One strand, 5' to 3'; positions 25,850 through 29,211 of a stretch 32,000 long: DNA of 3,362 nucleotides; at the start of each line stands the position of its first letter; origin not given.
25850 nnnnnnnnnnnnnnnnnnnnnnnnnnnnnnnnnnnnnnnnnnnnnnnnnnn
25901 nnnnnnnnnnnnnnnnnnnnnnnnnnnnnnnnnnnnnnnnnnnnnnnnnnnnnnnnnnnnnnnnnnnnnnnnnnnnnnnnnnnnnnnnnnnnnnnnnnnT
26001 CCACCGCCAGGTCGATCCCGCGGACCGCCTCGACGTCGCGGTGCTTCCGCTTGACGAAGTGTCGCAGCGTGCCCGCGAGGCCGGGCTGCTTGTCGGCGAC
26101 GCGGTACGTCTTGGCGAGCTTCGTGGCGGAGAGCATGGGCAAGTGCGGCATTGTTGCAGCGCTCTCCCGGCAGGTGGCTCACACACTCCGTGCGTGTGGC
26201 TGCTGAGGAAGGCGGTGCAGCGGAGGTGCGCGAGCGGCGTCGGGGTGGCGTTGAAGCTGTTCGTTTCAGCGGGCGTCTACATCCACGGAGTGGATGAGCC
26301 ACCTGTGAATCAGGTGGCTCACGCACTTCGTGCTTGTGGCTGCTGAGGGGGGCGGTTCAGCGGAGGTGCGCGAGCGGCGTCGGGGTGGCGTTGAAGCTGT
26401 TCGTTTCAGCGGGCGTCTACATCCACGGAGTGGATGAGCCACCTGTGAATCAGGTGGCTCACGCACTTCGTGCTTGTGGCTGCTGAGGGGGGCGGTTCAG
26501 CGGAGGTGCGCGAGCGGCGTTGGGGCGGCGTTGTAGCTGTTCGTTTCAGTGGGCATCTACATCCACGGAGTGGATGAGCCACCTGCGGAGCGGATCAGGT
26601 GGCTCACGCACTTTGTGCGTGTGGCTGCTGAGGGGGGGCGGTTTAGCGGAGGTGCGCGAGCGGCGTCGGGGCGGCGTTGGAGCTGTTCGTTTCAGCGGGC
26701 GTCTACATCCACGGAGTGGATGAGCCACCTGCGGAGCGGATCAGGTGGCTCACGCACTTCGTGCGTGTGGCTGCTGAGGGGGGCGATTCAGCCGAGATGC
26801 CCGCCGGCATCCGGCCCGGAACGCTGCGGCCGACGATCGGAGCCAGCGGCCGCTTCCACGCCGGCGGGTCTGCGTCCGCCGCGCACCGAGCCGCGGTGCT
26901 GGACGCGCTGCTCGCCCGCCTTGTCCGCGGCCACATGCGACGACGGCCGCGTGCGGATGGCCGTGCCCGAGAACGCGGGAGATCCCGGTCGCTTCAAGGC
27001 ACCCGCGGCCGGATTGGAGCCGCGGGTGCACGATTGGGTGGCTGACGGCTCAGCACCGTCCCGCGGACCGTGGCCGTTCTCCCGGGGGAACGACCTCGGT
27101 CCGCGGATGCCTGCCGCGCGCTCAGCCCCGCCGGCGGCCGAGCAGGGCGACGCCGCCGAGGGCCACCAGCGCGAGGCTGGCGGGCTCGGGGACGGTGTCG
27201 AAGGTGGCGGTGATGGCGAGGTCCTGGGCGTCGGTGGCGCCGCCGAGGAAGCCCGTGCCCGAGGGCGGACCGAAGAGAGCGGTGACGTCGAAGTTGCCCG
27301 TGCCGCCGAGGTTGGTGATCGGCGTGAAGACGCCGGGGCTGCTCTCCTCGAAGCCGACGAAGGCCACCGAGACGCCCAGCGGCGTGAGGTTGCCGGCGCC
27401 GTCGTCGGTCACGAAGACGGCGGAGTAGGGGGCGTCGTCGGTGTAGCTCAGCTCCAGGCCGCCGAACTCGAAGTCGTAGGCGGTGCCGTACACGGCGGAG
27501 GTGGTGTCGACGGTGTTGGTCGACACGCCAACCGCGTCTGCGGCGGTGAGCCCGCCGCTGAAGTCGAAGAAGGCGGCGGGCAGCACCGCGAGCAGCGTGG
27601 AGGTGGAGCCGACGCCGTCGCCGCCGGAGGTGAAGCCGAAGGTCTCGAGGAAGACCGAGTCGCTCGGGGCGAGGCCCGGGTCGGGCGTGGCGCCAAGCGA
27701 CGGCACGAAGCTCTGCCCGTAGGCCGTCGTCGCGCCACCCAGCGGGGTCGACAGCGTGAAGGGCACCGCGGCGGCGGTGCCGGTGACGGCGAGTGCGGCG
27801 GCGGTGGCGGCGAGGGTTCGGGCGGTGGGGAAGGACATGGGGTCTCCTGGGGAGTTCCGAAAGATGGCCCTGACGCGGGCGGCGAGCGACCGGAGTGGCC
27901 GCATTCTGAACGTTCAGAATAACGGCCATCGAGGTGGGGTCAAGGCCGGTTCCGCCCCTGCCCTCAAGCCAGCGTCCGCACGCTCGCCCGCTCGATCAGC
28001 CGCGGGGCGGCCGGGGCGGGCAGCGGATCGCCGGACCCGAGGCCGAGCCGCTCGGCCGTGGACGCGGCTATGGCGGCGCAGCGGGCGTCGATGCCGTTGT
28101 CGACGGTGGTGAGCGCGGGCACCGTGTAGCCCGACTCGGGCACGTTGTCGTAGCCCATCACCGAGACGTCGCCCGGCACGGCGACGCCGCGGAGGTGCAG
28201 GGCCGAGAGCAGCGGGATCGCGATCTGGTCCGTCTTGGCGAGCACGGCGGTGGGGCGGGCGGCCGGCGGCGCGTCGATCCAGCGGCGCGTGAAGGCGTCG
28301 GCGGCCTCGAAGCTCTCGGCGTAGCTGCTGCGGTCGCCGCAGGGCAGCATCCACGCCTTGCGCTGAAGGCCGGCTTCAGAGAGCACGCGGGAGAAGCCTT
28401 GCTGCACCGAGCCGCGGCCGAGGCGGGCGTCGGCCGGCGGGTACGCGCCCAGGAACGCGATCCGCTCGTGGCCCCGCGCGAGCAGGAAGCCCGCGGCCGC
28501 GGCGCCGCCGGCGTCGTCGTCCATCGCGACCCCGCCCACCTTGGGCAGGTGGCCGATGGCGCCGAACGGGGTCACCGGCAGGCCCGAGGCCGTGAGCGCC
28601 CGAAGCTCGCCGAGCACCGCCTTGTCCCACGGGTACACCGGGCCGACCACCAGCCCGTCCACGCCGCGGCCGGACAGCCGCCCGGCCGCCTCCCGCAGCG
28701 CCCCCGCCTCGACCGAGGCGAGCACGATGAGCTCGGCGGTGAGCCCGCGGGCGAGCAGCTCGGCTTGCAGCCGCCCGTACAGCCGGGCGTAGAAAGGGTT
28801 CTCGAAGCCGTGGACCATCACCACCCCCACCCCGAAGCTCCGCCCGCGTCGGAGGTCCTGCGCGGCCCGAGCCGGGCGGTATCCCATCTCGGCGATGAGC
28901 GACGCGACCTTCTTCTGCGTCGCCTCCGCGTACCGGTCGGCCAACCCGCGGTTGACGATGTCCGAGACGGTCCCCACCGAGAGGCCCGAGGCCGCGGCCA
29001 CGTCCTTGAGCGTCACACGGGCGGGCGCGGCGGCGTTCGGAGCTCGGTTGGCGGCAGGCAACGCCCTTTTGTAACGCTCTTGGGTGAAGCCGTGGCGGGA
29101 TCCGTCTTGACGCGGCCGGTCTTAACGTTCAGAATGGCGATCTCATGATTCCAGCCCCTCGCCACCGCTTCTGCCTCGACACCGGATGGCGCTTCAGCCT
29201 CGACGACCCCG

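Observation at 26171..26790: Tandem array of a 135-bp hairpin-dense element with 11-bp terminal inverted repeats, abutting the ABC operon start codon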

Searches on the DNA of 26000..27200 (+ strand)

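Call 10: search_rna_families(source=window, start=26000, end=27200, threshold=evalue, max_evalue=10)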
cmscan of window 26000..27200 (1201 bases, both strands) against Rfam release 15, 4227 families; matches with E-value up to 10: 10.
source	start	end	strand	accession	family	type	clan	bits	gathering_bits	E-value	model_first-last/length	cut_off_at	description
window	26284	26332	+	RF03960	mir-6644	Gene; miRNA;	-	20.3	82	0.27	1-67/67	no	mir-6644 microRNA precursor family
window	26424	26472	+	RF03960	mir-6644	Gene; miRNA;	-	20.3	82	0.27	1-67/67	no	mir-6644 microRNA precursor family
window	27040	27127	+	RF03763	mir-2568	Gene; miRNA;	-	19.1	90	0.61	1-88/88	no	mir-2568 microRNA precursor family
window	27039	27128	-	RF03763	mir-2568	Gene; miRNA;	-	19.1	90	0.63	1-88/88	no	mir-2568 microRNA precursor family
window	26810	26865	+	RF01738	gabT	Cis-reg;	-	18.6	45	5.7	1-61/61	no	gabT RNA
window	26190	26322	+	RF01672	P2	Gene; sRNA;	-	17.3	80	4.7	1-138/138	no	Psudomonas sRNA P2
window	26650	26764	+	RF02690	BTH_s1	Gene; sRNA;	-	14.2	74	1.2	1-205/205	no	Burkholderia sRNA 1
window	26962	27081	+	RF02222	sX2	Gene; sRNA;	-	13.6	40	6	1-110/110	no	Xanthomonas sRNA sX2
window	26709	26742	+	RF01138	sR23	Gene; snRNA; snoRNA; CD-box;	-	10.9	45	9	19-54/54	no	Small nucleolar RNA sR23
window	26563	26596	+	RF01138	sR23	Gene; snRNA; snoRNA; CD-box;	-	10.9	45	9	19-54/54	no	Small nucleolar RNA sR23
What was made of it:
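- On Any Rfam RNA family: In the array the best permissive hit is 20 bits against a gathering score of 82 (call 10).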

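Call 60: search_dna_similar(query=window:26171-26800:+, collection=plasmids, mode=distant, max_rows=10)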
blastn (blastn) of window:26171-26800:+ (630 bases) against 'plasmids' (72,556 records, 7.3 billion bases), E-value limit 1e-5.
No match.
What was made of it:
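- Tried and rejected: BLAST of the array against plasmids found no match (call 60).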

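Call 104: build_rna_model(alignment_id=A4, structure=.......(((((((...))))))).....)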
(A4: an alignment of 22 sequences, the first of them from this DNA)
Model R1 built from alignment A4 (22 sequences, 29 columns); structure: as given.
model positions 29; base pairs 7; branch points 0; effective number of sequences 22; information 1.226 bits per position. Calibrated on 0.2 Mb of random sequence (short: E-values are rough).
structure used (alignment columns):
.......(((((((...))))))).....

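Call 105: search_with_rna_model(model_id=R1, source=window, filters=off, max_evalue=10)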
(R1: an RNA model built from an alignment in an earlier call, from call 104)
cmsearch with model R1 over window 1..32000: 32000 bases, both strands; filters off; matches with E-value up to 10: 99.
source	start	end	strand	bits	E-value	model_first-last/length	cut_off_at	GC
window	26555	26583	-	42.8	6.7e-09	1-29/29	no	0.55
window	26744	26772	+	42.6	7.6e-09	1-29/29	no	0.66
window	26173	26201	+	41.6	1.3e-08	1-29/29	no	0.66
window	26275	26303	-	41.5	1.4e-08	1-29/29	no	0.59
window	26415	26443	-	41.5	1.4e-08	1-29/29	no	0.59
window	26701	26729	-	41.5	1.4e-08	1-29/29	no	0.59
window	26598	26626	+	39.7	3.9e-08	1-29/29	no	0.62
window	26313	26341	+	38.6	7.2e-08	1-29/29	no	0.62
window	26453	26481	+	38.6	7.2e-08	1-29/29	no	0.62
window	14057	14082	+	17.2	0.012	1-29/29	no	0.77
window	19560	19596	-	13.2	0.11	1-29/29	no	0.78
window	10366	10405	-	11.8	0.23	1-29/29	no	0.85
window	17803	17824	+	11.6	0.27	8-29/29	no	0.77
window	10547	10566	-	11.4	0.29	8-27/29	no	0.8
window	18237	18263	+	11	0.38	1-29/29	no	0.74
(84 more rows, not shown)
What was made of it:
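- On REP (GT[AG]G-tagged repetitive extragenic palindrome): In the 32-kb window all 9 arms are in one array; the next-best model hit scores 17 bits (call 105).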

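Call 106: search_with_rna_model(model_id=R1, sources=[L015, L016, L017, L018, L019, L020, L021, L023, L025], max_evalue=1)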
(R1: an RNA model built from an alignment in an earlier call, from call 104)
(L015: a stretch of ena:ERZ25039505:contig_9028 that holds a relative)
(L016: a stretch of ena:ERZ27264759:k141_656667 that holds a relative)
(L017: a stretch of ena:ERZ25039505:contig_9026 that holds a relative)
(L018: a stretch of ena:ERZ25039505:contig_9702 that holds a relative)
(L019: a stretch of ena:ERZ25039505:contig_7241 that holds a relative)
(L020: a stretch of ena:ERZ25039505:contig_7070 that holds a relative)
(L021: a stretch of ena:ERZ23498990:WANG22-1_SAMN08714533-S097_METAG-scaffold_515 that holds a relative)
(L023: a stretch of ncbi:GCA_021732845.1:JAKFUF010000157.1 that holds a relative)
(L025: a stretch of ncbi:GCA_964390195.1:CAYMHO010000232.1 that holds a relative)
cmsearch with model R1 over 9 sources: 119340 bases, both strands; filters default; matches with E-value up to 1: 52.
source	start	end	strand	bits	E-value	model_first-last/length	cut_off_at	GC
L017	10808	10836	+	44.8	8.2e-09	1-29/29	no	0.62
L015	14540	14568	+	43.8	1.4e-08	1-29/29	no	0.76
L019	9711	9739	-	43.2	2.1e-08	1-29/29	no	0.76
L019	10994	11022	-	43.2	2.1e-08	1-29/29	no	0.76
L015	8672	8700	-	42.3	3.4e-08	1-29/29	no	0.66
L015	8817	8845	-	42.3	3.4e-08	1-29/29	no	0.66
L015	8962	8990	-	42.3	3.5e-08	1-29/29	no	0.62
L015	9107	9135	-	42.3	3.5e-08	1-29/29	no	0.62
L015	9951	9979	-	42.3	3.5e-08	1-29/29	no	0.62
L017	10664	10692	+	42.3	3.5e-08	1-29/29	no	0.62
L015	8570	8598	+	41.7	4.7e-08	1-29/29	no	0.59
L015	8715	8743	+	41.7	4.7e-08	1-29/29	no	0.59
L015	9005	9033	+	41.7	4.7e-08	1-29/29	no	0.59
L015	9849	9877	+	41.7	4.7e-08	1-29/29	no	0.59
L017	9922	9950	-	41.7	4.7e-08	1-29/29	no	0.59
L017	10766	10794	-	41.7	4.7e-08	1-29/29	no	0.59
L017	10906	10934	-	41.7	4.7e-08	1-29/29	no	0.59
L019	10801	10829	-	41.5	5.2e-08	1-29/29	no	0.76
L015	8860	8888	+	41.4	5.7e-08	1-29/29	no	0.62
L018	963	991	+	40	1.2e-07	1-29/29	no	0.79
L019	9767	9795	+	38.9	2.3e-07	1-29/29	no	0.52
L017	9820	9848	+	38.6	2.7e-07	1-29/29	no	0.66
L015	4865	4893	-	38.4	3e-07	1-29/29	no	0.79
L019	10857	10885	+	37.5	4.9e-07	1-29/29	no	0.52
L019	1997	2025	-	37.4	5.1e-07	1-29/29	no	0.79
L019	2612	2640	-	37.4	5.1e-07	1-29/29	no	0.79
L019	2093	2121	+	37.2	5.9e-07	1-29/29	no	0.83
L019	2708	2736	+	37.2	5.9e-07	1-29/29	no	0.83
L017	3189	3217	-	35.8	1.3e-06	1-29/29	no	0.72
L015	4682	4710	+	35.3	1.7e-06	1-29/29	no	0.79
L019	2351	2379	-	35.1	1.9e-06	1-29/29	no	0.72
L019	9904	9932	-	35.1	1.9e-06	1-29/29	no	0.66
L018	37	65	-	34.4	2.9e-06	1-29/29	no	0.72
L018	881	909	-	33.2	5.7e-06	1-29/29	no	0.72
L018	1065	1093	-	27.8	0.00011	1-29/29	no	0.69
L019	2406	2434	+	25.6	0.00038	1-29/29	no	0.59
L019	10665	10693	+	23.4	0.0014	1-29/29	no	0.48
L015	14663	14691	-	22.9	0.0017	1-29/29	no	0.69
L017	3066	3094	+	22.9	0.0017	1-29/29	no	0.69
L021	4567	4585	-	15.4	0.12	1-29/29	no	0.74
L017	18741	18760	-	15.3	0.13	8-27/29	no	0.75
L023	1424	1444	-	15.2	0.13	1-29/29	no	0.86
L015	11704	11726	-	14.9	0.16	1-29/29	no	0.83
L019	15426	15443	+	14.6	0.18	1-29/29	no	0.78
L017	16601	16620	+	14.5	0.19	1-29/29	no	0.8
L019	12620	12643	-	14.4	0.21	1-29/29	no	0.75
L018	2553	2577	-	14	0.25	5-29/29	no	0.88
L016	12779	12807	+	13.6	0.32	1-29/29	no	0.86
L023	2305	2330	+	13.3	0.39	1-29/29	no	0.58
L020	3497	3521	-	12.6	0.56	1-29/29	no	0.76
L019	10806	10824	+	12.4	0.63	8-26/29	no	0.84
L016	4779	4814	-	11.9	0.82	1-29/29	no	0.75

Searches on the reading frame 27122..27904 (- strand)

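Call 9: search_protein_families(library=pfam, proteins=[window:27122-27904:-])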
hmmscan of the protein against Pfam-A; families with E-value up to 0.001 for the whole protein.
window:27122-27904:- (260 aa): 1 family
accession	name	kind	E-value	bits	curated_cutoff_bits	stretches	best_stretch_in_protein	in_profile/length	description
PF07589.16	PEP-CTERM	-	3.2e-06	27.4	20.7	1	237-259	1-24/24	PEP-CTERM motif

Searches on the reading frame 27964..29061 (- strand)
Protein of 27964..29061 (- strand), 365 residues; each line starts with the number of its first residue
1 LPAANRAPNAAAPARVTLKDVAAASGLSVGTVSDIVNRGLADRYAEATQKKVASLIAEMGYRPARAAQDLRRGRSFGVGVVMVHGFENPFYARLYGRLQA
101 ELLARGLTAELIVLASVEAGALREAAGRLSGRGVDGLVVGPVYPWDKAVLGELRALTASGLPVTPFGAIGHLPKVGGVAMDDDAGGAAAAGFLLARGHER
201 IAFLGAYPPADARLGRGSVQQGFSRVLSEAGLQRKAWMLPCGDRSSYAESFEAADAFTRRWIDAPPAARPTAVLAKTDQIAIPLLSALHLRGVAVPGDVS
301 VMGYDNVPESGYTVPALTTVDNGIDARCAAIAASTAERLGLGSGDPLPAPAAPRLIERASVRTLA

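Call 9: search_protein_families(library=pfam, proteins=[window:27964-29061:-])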
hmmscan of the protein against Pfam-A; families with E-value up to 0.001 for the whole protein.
window:27964-29061:- (365 aa): 3 families
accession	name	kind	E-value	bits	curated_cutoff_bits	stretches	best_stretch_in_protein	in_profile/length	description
PF13377.12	Peripla_BP_3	-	7.1e-29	101.5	26.5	1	192-361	3-167/167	Periplasmic binding protein-like domain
PF00356.27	LacI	-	7.3e-09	35.7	27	1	17-63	1-45/46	Bacterial regulatory proteins, lacI family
PF13407.12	Peripla_BP_4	-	2.3e-05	24.5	35.1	1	80-310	2-222/258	Periplasmic binding protein domain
